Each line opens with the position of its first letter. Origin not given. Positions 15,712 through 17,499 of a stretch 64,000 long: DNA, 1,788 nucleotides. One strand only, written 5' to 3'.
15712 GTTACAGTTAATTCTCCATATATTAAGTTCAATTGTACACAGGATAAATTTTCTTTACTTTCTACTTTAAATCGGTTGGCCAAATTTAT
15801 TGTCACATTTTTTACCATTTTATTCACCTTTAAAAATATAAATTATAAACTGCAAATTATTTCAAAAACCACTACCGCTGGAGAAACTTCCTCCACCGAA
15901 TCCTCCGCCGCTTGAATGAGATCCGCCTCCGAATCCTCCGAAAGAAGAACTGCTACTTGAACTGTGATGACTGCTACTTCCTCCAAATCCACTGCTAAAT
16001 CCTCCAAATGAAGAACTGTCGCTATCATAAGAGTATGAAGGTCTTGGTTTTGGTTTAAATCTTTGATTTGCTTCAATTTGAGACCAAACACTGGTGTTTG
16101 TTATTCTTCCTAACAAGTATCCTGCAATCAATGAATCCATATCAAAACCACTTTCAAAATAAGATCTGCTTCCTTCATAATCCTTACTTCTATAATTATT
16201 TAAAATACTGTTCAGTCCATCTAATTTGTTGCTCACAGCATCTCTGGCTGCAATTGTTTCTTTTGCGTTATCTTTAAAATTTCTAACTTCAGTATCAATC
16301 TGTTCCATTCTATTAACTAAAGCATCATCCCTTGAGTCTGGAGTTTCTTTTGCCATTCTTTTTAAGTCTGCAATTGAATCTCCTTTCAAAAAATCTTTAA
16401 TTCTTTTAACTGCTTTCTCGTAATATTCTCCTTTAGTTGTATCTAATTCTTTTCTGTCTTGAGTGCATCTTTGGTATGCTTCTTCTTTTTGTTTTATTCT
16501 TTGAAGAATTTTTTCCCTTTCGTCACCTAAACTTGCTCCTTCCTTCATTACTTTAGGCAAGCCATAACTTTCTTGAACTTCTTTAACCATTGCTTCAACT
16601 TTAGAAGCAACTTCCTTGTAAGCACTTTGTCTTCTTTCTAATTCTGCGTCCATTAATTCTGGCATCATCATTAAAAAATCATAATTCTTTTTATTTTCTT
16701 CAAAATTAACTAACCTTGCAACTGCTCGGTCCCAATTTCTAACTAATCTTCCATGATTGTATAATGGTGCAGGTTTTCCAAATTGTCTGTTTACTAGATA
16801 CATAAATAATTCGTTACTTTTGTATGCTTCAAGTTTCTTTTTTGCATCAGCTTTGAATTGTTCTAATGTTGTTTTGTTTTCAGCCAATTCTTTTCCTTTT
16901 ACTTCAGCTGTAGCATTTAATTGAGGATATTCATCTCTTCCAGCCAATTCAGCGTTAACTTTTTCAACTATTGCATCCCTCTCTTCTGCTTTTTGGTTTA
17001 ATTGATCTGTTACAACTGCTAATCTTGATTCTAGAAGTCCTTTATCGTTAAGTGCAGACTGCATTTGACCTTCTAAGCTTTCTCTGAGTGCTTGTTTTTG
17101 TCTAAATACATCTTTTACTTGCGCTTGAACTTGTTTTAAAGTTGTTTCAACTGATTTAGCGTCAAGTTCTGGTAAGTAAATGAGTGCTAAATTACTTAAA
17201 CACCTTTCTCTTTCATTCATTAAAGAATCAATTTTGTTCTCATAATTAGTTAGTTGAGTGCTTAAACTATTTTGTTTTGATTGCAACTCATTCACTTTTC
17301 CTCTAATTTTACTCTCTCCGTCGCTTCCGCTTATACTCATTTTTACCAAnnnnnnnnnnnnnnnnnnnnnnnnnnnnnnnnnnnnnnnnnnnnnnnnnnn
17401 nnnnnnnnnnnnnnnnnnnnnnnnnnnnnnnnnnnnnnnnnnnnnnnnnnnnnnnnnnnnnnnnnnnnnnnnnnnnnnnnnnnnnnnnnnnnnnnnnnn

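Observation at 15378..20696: Divergent cluster of large coiled-coil/membrane proteins with a keratin-like Gly/Ser/Phe tail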

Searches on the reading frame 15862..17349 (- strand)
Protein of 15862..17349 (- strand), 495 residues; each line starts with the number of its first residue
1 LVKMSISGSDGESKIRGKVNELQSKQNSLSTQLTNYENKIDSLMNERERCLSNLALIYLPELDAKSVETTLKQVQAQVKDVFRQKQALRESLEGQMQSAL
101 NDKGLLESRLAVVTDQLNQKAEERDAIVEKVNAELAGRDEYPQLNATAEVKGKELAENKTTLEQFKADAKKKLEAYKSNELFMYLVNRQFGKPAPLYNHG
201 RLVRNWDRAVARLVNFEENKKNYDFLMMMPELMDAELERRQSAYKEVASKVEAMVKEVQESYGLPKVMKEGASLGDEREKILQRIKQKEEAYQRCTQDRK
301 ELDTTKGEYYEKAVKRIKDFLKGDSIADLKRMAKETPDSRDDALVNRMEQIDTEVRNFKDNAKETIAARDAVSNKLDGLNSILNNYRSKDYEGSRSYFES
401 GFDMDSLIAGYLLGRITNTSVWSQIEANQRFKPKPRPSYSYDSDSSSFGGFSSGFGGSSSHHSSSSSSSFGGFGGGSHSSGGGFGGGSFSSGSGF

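Call 3: search_protein_families(library=pfam, proteins=[window:15862-17349:-], max_evalue=1)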
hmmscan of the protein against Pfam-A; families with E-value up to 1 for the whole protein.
window:15862-17349:- (495 aa): 9 families
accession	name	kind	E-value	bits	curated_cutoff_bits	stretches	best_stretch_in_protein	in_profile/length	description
PF03938.19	OmpH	-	0.0031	18.2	32.4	1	226-322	17-105/141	Outer membrane protein (OmpH-like)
PF04513.17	Baculo_PEP_C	-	0.02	15.4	38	1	343-388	53-99/140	Baculovirus polyhedron envelope protein, PEP, C terminus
PF05064.18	Nsp1_C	-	0.03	14.6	24.1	1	12-48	71-107/114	Nsp1-like C-terminal region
PF14197.11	Cep57_CLD_2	-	0.041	14.4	27.1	1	19-55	5-41/67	Centrosome localisation domain of PPC89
PF05531.17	NPV_P10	-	0.049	14.6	29.8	0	18-42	36-60/75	Nucleopolyhedrovirus P10 protein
PF14716.13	HHH_8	-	0.3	11.9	30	0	219-283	3-69/73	Helix-hairpin-helix domain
PF20629.2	GD_AH_C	-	0.39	10.4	26.8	1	248-307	34-92/242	D-galactarate/Altronate dehydratase, C-terminal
PF16146.10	DUF4854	-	0.52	11.2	28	1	228-274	51-97/102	Domain of unknown function (DUF4854)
PF09034.15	TRADD_N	-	0.58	10.7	25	0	23-54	58-90/112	TRADD, N-terminal domain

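Call 4: search_protein_families(library=ncbifam, proteins=[window:15862-17349:-], max_evalue=1)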
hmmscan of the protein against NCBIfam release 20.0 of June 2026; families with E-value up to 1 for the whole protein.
window:15862-17349:- (495 aa): 6 families
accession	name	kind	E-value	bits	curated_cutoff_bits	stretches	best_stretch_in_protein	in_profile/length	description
TIGR02168.1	SMC_prok_B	equivalog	3.4e-06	25.1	567.35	2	218-400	341-516/1181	chromosome segregation protein SMC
TIGR02169.1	SMC_prok_A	equivalog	0.00092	17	729.4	2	231-389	319-485/1165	chromosome segregation protein SMC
NF002572.0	PRK02224.1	equivalog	0.0043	15.4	1087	2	236-385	476-624/888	DNA double-strand break repair ATPase Rad50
NF045487.1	ASRP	equivalog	0.012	14.2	300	1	71-175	120-219/593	archaea-specific SMC-related protein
NF041035.1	Rad50_Halo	equivalog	0.012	14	1000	2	235-387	475-625/883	DNA double-strand break repair ATPase Rad50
NF045780.1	TrlF_fam_ATP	equivalog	0.13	11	350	1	240-392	569-719/944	TrlF family AAA-like ATPase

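Call 5: search_protein_families(library=padloc, proteins=[window:15862-17349:-], max_evalue=1)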
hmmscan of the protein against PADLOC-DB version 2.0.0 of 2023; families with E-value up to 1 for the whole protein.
window:15862-17349:- (495 aa): 4 families
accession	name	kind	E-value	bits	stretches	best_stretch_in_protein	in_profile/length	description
PDLC02730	PbeC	-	0.0044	13.8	2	19-188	371-535/651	PbeC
PDLC03859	LmuB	-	0.06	10.5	1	246-389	346-485/611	-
PDLC00581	JetC3|JetC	-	0.2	7.4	1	229-384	1020-1169/1473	DUF3584 domain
PDLC00582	JetC3|JetC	-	0.37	6.5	2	231-389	811-969/1472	DUF3584 domain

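Call 9: search_solved_structures(query=window:15862-17349:-, max_evalue=1)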
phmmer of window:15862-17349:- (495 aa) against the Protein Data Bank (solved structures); distinct sequences matched with E-value up to 1: 5.
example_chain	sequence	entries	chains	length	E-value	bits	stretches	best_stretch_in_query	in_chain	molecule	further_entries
7wu7_2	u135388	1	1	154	0.028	16.7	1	45-153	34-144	Prefoldin subunit 2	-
3ory_A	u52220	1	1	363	0.037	16.3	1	156-256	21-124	flap endonuclease 1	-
5fd9_A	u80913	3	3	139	0.34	13.1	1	14-128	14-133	Vacuolar-sorting protein SNF7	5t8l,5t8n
5fd7_A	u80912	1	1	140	0.35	13.1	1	14-128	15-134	Vacuolar-sorting protein SNF7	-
9y6s_8I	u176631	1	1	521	0.87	11.8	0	13-128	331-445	Dynein regulatory complex protein 10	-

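Call 17: find_homologous_proteins(query=window:15862-17349:-, max_evalue=0.001)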
Query window:15862-17349:- (495 aa): 312 proteins with E <= 0.001 among 8000 candidates; the best 120 are listed.
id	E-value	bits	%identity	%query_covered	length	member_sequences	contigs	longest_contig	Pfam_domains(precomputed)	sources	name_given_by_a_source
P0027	0.0e+0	1067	100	99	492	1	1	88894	-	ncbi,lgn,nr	ncbi:hypothetical protein HZA97_07690 [Candidatus Woesearchaeota archaeon]|nr:hypothetical protein [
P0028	1.8e-212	724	72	88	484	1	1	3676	-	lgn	-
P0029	8.9e-212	722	74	88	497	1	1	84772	-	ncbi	-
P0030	1.8e-146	507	49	98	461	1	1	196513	-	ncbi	-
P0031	1.1e-138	481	48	88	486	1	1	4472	-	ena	-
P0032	8.6e-117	409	43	86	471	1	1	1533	-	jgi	jgi:chromosome segregation ATPase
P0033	1.1e-115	405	42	88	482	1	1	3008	-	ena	-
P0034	1.3e-115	405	45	87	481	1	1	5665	-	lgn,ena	-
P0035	1.9e-112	395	40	97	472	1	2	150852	-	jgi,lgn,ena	-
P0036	2.5e-112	394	41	88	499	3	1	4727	-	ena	-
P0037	8.0e-112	393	43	86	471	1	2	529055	-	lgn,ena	-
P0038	2.0e-111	391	42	96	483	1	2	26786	-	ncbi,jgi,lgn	jgi:chromosome segregation ATPase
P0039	2.2e-110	388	41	89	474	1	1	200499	-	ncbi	ncbi:MAG: hypothetical protein V1660_02075 [archaeon]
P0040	8.3e-110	386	41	87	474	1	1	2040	-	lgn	-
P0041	9.2e-109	383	41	87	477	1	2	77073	-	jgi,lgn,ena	-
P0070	1.3e-91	326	36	87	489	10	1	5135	-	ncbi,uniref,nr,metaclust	ncbi:MAG: hypothetical protein A2675_02430 [Candidatus Yonathbacteria bacterium RIFCSPHIGHO2_01_FULL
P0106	1.0e-36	145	27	86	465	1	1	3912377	-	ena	-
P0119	5.0e-30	123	29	77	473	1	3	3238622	-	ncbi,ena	-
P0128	4.3e-29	120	23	97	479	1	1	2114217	-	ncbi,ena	-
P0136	7.2e-28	116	24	85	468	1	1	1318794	PF10158.14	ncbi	-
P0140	1.0e-27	115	23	97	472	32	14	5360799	-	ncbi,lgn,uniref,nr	ncbi:hypothetical protein ACU8NH_15500 [Rhizobium leguminosarum]|uniref:hypothetical protein n=1 Tax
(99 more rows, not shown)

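Call 18: find_encoding_contigs(protein=P0140, flank=8000, max_places=2)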
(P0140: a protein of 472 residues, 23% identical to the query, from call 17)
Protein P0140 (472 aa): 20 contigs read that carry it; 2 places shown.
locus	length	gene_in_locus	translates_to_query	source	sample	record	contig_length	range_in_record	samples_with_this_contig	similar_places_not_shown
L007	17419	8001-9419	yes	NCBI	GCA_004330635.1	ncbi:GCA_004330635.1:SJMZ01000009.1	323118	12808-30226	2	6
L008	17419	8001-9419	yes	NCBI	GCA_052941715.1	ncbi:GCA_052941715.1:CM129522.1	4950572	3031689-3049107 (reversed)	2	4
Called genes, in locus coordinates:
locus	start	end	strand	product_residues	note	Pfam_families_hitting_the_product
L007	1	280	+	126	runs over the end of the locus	-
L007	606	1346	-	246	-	PF04402:SIMPL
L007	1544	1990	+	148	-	PF00583:Acetyltransf_1, PF13673:Acetyltransf_10 (weak), PF13508:Acetyltransf_7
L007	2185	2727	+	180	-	-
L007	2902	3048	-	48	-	-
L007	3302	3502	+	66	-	-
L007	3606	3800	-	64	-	-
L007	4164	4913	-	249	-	PF05954:Phage_GPD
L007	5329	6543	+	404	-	-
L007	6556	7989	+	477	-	PF19911:DUF6384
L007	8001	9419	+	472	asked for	-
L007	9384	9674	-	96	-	-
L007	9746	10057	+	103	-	-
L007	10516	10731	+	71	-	-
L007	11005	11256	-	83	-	-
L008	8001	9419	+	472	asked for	-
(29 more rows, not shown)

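Call 19: find_encoding_contigs(protein=P0119, flank=8000, max_places=1)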
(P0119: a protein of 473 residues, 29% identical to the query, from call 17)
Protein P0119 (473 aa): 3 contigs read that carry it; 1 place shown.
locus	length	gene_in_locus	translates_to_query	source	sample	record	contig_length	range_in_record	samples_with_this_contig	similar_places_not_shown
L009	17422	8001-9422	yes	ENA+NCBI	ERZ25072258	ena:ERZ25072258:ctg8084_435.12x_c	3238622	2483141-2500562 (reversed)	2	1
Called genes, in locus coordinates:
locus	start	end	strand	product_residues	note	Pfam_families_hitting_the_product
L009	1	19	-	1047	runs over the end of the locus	PF02012:BNR (faint), PF13088:BNR_2 (faint), PF15899:BNR_6 (faint), PF15902:Sortilin-Vps10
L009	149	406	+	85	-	PF07704:PSK_trans_fac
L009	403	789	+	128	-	PF01850:PIN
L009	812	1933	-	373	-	-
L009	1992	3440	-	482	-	PF01979:Amidohydro_1, PF07969:Amidohydro_3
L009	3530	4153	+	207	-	PF01243:PNPOx_N, PF12900:Pyridox_ox_2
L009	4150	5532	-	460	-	PF01979:Amidohydro_1, PF07969:Amidohydro_3 (faint)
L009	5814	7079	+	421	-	PF04235:DUF418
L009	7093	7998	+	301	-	PF19911:DUF6384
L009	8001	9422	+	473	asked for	-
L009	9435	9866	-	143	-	PF01850:PIN, PF13470:PIN_3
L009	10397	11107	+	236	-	-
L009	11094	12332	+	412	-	PF00899:ThiF, PF00581:Rhodanese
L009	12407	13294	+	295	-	-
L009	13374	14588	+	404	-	-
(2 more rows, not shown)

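Call 20: find_encoding_contigs(protein=P0070, flank=8000, max_places=1)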
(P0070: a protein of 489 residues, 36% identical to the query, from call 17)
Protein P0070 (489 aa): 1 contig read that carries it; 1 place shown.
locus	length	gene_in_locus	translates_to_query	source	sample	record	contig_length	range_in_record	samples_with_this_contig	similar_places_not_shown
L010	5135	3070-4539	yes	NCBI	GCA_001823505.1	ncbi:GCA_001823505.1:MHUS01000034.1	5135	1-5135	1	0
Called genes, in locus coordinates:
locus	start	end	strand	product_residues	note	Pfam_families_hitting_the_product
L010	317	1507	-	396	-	-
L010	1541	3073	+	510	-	PF19911:DUF6384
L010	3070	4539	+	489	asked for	-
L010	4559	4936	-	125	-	PF01850:PIN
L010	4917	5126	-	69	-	PF24434:DUF7557 (weak)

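Call 46: search_solved_structures(query=A2, max_evalue=1)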
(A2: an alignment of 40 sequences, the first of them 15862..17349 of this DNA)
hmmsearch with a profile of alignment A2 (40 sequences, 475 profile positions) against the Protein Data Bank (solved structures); distinct sequences matched with E-value up to 1: 90 (the best 60 are shown).
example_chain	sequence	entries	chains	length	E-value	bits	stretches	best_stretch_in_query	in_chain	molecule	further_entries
8tzk_E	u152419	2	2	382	0.0032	19.8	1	227-298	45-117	Peptidase M23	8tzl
9y6s_4T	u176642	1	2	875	0.0087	18.4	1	17-128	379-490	Coiled-coil domain-containing protein 40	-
5aps_A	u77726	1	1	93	0.017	17.4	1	63-129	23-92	GENERAL CONTROL PROTEIN GCN4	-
9e5c_0x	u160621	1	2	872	0.018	17.3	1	14-117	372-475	Coiled-coil domain-containing protein 40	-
7wu7_2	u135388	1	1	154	0.021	17.1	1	36-152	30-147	Prefoldin subunit 2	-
6n4f_B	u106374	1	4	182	0.023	17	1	6-93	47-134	Hemagglutinin HA2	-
1zxa_A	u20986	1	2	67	0.037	16.3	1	68-111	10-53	cGMP-dependent protein kinase 1, alpha isozyme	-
8zyk_R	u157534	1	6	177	0.038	16.3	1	6-93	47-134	Hemagglutinin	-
1htm_B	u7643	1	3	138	0.054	15.8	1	6-93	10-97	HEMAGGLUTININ HA2 CHAIN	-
8xqw_I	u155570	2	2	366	0.054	15.7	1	417-467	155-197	CrTam39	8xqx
6wf0_B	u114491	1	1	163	0.064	15.5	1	6-92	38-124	Hemagglutinin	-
6aop_B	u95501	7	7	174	0.066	15.5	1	6-93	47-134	Hemagglutinin HA2 chain | Hemagglutinin HA2chain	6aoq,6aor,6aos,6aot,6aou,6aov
6nsc_B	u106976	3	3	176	0.068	15.4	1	6-93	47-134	Hemagglutinin HA2 chain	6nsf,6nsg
1qu1_A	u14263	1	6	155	0.076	15.3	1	6-94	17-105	PROTEIN (INFLUENZA RECOMBINANT HA2 CHAIN)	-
6kos_A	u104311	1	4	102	0.077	15.2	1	8-94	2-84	SUWA (Super WA20)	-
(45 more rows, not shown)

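Call 48: search_protein_families(library=phrogs, proteins=[window:15862-17349:-], max_evalue=0.01)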
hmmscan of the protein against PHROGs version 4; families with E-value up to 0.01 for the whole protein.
window:15862-17349:- (495 aa): 0 families

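Call 88: find_encoding_contigs(protein=P0106, flank=6000, max_places=1)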
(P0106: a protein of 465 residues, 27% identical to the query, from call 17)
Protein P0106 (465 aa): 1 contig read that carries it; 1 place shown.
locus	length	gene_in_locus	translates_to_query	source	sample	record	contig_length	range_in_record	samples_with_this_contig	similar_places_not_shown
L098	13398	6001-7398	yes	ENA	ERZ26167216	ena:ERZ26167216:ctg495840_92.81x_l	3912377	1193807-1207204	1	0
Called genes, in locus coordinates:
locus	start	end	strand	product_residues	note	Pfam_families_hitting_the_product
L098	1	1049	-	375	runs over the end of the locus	-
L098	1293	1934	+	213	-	PF01243:PNPOx_N, PF12900:Pyridox_ox_2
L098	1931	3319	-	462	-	PF01979:Amidohydro_1, PF07969:Amidohydro_3 (faint)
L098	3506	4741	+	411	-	PF04235:DUF418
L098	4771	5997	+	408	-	PF19911:DUF6384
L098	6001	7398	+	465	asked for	-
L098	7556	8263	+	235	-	-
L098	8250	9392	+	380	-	PF00899:ThiF, PF00581:Rhodanese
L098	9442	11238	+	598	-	PF02463:SMC_N (faint), PF13175:AAA_15, PF13476:AAA_23 (weak), PF13304:AAA_21, PF13175:AAA_15 (weak)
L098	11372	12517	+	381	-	-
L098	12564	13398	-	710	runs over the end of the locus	PF00676:E1_dh, PF02775:TPP_enzyme_C (faint), PF02779:Transket_pyr, PF02780:Transketolase_C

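Call 89: find_encoding_contigs(protein=P0128, flank=6000, max_places=1)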
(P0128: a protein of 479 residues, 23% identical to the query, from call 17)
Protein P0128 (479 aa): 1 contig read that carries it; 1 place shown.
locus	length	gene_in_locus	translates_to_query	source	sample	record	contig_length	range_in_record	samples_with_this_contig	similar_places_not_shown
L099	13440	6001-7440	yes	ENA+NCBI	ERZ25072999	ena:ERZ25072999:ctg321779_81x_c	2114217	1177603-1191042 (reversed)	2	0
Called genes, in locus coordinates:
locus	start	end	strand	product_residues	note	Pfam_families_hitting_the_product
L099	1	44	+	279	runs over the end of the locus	PF01820:Dala_Dala_lig_N, PF02655:ATP-grasp_3 (weak), PF07478:Dala_Dala_lig_C, PF13535:ATP-grasp_4 (faint)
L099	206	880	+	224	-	PF24675:NpmA (weak), PF02390:Methyltransf_4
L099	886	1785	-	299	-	PF13512:TPR_18, PF07719:TPR_2 (faint), PF13428:TPR_14 (faint), PF13525:YfiO, PF13174:TPR_6 (faint), PF13432:TPR_16 (faint), PF14559:TPR_19 (faint)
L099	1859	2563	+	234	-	PF07963:N_methyl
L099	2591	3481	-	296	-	PF03331:LpxC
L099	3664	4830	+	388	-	-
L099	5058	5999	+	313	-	PF19911:DUF6384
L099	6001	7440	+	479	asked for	-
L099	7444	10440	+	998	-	PF12705:PDDEXK_1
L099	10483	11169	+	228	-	PF00733:Asn_synthase (weak), PF02568:ThiI (faint), PF06508:QueC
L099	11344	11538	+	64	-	-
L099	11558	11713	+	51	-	-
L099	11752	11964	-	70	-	PF02597:ThiS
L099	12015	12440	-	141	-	PF03840:SecG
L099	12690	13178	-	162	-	PF02525:Flavodoxin_2, PF03358:FMN_red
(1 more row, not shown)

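Call 90: find_encoding_contigs(protein=P0136, flank=6000, max_places=1)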
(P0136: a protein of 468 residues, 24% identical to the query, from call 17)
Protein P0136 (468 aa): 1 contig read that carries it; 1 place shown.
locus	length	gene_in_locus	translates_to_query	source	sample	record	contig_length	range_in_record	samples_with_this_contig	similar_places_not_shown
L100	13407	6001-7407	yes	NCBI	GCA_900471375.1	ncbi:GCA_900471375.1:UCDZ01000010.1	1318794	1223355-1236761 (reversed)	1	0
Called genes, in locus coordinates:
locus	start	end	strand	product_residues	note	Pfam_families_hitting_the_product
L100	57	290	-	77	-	-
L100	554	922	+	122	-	-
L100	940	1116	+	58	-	-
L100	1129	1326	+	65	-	-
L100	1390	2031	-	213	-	-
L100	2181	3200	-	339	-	PF01145:Band_7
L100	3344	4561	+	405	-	-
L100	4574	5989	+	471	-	PF19911:DUF6384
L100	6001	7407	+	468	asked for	PF10158:LOH1CR12 (faint)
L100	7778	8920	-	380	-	-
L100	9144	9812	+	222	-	-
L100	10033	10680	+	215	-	PF13560:HTH_31 (weak)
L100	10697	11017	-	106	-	-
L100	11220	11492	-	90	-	-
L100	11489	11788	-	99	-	-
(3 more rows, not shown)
